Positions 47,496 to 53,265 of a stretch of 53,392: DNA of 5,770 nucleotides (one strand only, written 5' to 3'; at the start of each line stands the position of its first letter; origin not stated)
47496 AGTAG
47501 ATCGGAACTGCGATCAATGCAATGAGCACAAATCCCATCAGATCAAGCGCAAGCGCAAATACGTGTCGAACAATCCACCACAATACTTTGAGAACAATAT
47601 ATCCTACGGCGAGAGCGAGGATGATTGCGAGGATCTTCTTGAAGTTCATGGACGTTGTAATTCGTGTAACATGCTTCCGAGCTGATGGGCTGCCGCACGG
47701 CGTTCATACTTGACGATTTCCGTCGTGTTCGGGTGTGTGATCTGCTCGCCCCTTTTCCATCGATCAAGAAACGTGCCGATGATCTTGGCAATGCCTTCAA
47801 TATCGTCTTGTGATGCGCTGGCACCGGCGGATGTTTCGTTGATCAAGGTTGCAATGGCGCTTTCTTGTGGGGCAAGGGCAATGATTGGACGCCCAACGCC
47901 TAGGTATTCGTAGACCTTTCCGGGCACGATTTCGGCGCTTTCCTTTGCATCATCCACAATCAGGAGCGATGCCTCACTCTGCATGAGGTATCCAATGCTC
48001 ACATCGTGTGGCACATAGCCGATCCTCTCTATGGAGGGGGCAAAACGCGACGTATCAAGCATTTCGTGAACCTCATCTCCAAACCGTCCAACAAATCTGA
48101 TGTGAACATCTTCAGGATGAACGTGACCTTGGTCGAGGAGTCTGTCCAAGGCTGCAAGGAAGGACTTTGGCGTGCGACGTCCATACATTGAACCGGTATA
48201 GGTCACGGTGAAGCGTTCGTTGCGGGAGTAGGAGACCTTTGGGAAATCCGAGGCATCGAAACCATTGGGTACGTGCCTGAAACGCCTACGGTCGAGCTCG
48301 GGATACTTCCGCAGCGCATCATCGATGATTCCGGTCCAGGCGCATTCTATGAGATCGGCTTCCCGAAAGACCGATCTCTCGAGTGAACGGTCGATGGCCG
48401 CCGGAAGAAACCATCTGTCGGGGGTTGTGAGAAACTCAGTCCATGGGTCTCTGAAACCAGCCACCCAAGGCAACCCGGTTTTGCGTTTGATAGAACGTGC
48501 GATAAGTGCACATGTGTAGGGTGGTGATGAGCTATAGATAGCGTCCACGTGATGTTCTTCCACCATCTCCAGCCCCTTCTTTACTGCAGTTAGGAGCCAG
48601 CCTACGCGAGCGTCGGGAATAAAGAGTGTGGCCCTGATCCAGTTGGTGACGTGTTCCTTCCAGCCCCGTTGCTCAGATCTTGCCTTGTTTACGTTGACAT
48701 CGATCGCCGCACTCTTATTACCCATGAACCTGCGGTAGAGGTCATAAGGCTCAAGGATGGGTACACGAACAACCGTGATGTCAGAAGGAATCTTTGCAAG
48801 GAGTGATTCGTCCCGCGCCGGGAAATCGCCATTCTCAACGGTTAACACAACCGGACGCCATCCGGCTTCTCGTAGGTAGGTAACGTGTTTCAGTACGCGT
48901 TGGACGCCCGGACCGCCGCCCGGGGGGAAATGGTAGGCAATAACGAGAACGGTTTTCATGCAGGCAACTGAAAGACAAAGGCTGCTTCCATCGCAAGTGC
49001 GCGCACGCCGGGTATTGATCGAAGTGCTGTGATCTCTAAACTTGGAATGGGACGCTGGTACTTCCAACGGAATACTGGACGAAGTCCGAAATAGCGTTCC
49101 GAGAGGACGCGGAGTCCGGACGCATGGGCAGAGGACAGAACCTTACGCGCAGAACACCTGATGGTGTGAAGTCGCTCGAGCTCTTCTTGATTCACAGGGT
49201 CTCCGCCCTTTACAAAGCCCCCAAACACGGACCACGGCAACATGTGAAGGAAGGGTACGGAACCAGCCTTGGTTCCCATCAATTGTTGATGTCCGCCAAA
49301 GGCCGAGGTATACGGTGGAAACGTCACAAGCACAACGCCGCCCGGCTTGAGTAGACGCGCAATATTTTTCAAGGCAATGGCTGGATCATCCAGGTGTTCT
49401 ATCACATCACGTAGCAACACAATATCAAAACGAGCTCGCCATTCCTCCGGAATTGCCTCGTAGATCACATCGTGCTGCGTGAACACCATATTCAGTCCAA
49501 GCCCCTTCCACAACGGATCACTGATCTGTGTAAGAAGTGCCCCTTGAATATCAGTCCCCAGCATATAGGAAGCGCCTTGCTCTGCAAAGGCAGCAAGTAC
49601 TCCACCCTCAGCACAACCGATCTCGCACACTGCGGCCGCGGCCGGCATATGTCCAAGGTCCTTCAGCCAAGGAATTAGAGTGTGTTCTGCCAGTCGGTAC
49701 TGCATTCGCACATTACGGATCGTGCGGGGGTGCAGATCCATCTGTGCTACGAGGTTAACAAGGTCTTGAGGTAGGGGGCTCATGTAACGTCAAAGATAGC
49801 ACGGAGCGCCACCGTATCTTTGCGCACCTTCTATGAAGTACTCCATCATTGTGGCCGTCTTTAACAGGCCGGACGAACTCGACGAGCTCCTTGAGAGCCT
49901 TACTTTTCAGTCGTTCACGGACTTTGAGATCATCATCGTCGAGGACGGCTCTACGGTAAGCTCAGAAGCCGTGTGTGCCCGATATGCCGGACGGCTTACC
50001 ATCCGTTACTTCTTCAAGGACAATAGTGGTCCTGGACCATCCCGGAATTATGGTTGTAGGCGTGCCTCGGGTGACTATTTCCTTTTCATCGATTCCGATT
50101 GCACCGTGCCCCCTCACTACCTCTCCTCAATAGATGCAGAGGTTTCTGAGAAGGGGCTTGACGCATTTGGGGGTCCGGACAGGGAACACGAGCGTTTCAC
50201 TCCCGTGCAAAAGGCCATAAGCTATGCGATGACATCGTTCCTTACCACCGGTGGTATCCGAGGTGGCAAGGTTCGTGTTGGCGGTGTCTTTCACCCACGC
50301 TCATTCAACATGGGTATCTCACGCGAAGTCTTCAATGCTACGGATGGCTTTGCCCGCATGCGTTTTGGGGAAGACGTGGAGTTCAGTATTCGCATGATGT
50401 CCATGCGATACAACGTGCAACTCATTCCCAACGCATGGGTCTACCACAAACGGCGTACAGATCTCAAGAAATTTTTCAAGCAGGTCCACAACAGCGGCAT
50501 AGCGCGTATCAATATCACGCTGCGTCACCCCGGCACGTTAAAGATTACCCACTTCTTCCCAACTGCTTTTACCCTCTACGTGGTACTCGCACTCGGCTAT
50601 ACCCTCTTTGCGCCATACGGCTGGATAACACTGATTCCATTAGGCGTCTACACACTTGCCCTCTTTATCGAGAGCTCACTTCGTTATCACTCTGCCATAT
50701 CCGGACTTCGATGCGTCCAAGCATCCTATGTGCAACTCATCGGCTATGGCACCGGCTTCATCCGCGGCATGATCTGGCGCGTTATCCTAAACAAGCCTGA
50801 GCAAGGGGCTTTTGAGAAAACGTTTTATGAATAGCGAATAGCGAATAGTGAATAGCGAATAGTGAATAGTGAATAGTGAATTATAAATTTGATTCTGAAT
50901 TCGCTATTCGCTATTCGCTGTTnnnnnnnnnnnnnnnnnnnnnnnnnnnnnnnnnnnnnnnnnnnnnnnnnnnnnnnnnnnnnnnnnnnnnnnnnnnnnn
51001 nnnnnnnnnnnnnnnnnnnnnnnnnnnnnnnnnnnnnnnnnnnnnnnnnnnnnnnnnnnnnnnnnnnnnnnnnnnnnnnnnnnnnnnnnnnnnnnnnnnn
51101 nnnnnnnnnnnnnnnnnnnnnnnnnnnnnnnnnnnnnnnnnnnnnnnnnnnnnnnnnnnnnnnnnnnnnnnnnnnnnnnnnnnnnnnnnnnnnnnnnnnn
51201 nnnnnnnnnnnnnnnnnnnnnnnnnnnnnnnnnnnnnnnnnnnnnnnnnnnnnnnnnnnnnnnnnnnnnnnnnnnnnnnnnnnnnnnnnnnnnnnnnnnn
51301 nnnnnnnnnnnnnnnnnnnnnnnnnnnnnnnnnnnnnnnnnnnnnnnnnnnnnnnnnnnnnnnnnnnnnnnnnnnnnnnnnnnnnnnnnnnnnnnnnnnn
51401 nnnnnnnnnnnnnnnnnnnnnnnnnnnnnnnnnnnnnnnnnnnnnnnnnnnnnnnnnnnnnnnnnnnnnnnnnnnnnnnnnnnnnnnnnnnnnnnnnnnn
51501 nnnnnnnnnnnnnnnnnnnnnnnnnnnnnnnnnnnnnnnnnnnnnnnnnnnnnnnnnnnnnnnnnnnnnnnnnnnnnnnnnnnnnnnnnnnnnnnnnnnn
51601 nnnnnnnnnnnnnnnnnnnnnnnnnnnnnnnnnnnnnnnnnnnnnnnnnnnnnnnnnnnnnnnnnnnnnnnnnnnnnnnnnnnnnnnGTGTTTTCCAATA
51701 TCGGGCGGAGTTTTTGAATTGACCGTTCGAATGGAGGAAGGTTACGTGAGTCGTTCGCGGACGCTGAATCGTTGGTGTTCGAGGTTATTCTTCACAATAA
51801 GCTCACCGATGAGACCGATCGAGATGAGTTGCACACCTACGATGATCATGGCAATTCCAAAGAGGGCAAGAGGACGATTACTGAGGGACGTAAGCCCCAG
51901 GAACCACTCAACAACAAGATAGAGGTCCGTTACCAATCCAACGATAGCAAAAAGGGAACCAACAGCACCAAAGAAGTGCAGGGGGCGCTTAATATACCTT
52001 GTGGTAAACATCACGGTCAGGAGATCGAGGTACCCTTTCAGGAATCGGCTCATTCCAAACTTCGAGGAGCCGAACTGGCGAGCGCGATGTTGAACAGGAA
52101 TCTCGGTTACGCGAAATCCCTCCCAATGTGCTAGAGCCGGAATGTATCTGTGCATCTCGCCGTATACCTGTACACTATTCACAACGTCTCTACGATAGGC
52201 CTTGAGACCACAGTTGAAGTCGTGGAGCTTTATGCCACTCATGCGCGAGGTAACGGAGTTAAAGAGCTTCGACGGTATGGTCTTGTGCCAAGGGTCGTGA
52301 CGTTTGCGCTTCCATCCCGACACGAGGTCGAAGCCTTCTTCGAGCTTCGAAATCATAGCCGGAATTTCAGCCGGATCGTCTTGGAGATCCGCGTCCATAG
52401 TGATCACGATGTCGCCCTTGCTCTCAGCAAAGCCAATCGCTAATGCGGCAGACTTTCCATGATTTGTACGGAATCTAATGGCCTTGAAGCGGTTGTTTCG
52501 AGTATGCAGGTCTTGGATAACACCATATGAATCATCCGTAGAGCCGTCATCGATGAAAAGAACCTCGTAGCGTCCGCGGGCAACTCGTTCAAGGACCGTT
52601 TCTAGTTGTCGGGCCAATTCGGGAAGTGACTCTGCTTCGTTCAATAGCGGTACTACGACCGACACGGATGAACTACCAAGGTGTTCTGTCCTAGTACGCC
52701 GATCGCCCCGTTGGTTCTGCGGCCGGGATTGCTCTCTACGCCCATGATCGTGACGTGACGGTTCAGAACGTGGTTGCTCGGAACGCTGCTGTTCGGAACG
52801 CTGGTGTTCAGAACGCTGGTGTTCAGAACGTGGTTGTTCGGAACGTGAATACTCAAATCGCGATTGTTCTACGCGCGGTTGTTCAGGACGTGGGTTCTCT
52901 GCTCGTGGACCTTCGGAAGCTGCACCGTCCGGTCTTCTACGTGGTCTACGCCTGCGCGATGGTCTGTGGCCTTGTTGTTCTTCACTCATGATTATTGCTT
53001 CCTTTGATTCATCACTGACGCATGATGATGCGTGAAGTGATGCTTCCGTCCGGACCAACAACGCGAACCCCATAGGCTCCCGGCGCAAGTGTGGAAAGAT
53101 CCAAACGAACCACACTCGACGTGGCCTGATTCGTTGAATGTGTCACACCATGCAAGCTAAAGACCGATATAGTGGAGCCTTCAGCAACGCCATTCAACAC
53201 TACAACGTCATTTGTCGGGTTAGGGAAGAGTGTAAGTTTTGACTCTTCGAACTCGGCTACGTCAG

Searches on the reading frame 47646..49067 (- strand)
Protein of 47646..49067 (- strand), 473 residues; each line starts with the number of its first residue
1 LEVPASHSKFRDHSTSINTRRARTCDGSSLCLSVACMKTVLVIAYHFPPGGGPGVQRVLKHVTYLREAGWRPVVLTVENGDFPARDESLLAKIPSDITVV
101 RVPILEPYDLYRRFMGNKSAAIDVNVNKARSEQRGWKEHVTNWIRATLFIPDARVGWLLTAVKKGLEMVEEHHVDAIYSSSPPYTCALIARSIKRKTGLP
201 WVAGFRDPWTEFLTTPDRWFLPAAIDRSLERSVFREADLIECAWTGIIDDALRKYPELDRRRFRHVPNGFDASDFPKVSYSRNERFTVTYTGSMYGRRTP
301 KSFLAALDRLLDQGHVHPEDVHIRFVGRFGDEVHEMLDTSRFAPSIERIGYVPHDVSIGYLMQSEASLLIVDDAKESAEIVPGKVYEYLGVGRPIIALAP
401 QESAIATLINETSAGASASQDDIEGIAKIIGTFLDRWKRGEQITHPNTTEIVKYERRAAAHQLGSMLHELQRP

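Call 91: search_protein_families(library=pfam, proteins=[window:47646-49067:-], max_evalue=0.00001)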
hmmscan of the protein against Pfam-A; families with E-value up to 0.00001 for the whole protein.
window:47646-49067:- (473 aa): 3 families
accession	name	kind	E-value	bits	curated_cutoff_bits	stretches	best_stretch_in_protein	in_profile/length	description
PF13439.12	Glyco_transf_4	-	2.4e-08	34.6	28.5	1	144-273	43-169/170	Glycosyltransferase Family 4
PF13579.12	Glyco_trans_4_4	-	5.3e-08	33.8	29.7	1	57-269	6-158/158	Glycosyl transferase 4-like domain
PF13692.12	Glyco_trans_1_4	-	1.3e-06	29.2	27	1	286-434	2-140/142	Glycosyl transferases group 1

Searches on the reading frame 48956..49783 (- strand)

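Call 91: search_protein_families(library=pfam, proteins=[window:48956-49783:-], max_evalue=0.00001)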
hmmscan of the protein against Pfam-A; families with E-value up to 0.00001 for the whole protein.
window:48956-49783:- (275 aa): 5 families
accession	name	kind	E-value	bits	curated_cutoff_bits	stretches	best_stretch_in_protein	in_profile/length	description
PF13489.12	Methyltransf_23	-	8.5e-17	61.8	27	1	36-157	9-120/164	Methyltransferase domain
PF08242.18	Methyltransf_12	-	3.2e-14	53.9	30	1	54-151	2-98/98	Methyltransferase domain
PF08241.18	Methyltransf_11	-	3.6e-13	50.4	21.2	1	54-152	2-94/95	Methyltransferase domain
PF13649.12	Methyltransf_25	-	2e-12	48.1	27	1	52-149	1-97/97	Methyltransferase domain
PF13847.12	Methyltransf_31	-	4e-11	43.2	27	1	50-154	5-110/145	Methyltransferase domain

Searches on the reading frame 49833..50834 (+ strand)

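Call 91: search_protein_families(library=pfam, proteins=[window:49833-50834:+], max_evalue=0.00001)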
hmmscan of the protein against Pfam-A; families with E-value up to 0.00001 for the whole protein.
window:49833-50834:+ (333 aa): 4 families
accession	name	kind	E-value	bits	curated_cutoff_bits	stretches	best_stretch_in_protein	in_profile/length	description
PF00535.33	Glycos_transf_2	-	9e-26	91.2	23.3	1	4-167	1-164/168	Glycosyl transferase family 2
PF13641.12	Glyco_tranf_2_3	-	9e-14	52.5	27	1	3-217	3-223/230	Glycosyltransferase like family 2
PF10111.15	Glyco_tranf_2_2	-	1e-09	38.8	27.3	1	11-97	8-99/276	Glycosyltransferase like family 2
PF13632.12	Glyco_trans_2_3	-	2.5e-09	37.7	27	1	82-278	1-197/198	Glycosyl transferase family group 2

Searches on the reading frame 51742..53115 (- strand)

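Call 91: search_protein_families(library=pfam, proteins=[window:51742-53115:-], max_evalue=0.00001)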
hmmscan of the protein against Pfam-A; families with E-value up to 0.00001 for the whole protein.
window:51742-53115:- (457 aa): 1 family
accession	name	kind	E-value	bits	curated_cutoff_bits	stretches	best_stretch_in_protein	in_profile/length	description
PF00535.33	Glycos_transf_2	-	9.7e-32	110.6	23.3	1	152-313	1-165/168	Glycosyl transferase family 2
